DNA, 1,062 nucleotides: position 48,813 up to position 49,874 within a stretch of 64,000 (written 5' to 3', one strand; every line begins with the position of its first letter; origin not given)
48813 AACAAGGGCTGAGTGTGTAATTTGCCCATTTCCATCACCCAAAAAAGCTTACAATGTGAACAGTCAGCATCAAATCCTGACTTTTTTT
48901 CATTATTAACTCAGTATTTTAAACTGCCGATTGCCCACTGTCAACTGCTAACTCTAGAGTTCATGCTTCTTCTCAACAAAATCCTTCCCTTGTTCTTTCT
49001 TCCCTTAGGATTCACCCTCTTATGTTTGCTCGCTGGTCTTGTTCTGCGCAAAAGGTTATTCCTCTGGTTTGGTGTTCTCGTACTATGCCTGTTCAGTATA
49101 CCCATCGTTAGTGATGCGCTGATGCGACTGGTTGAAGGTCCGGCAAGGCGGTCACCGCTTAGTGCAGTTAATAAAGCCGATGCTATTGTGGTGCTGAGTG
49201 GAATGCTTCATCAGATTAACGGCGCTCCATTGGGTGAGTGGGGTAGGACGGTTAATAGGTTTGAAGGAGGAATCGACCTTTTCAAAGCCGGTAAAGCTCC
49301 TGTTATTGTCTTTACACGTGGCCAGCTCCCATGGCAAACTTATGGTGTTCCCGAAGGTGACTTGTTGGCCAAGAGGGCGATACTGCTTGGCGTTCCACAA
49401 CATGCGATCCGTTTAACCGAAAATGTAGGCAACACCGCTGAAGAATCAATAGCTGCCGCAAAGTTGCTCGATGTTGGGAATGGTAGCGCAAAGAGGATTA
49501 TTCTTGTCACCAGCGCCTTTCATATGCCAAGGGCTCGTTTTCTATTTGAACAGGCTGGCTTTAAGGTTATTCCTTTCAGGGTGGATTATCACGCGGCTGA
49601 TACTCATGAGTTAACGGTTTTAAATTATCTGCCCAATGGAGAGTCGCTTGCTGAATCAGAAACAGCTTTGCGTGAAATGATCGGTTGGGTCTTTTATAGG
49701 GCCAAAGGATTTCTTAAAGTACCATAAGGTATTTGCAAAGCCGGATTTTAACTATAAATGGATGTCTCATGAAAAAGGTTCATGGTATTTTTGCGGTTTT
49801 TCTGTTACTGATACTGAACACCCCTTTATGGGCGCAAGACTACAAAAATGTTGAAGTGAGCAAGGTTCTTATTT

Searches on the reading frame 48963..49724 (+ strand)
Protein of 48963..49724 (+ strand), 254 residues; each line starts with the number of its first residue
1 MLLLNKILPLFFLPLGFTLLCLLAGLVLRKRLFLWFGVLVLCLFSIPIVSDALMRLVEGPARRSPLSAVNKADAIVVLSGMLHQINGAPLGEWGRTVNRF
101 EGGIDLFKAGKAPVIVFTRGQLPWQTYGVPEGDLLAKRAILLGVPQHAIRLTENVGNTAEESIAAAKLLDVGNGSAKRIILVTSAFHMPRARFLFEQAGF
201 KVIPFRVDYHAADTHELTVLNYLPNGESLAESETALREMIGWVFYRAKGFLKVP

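Call 5: search_protein_families(library=pfam, proteins=[window:48963-49724:+])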
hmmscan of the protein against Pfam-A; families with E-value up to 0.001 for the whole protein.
window:48963-49724:+ (254 aa): 1 family
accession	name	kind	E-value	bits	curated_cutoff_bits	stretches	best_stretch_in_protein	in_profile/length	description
PF02698.23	DUF218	-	8.9e-25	87.6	27.6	1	73-241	1-133/133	DUF218 domain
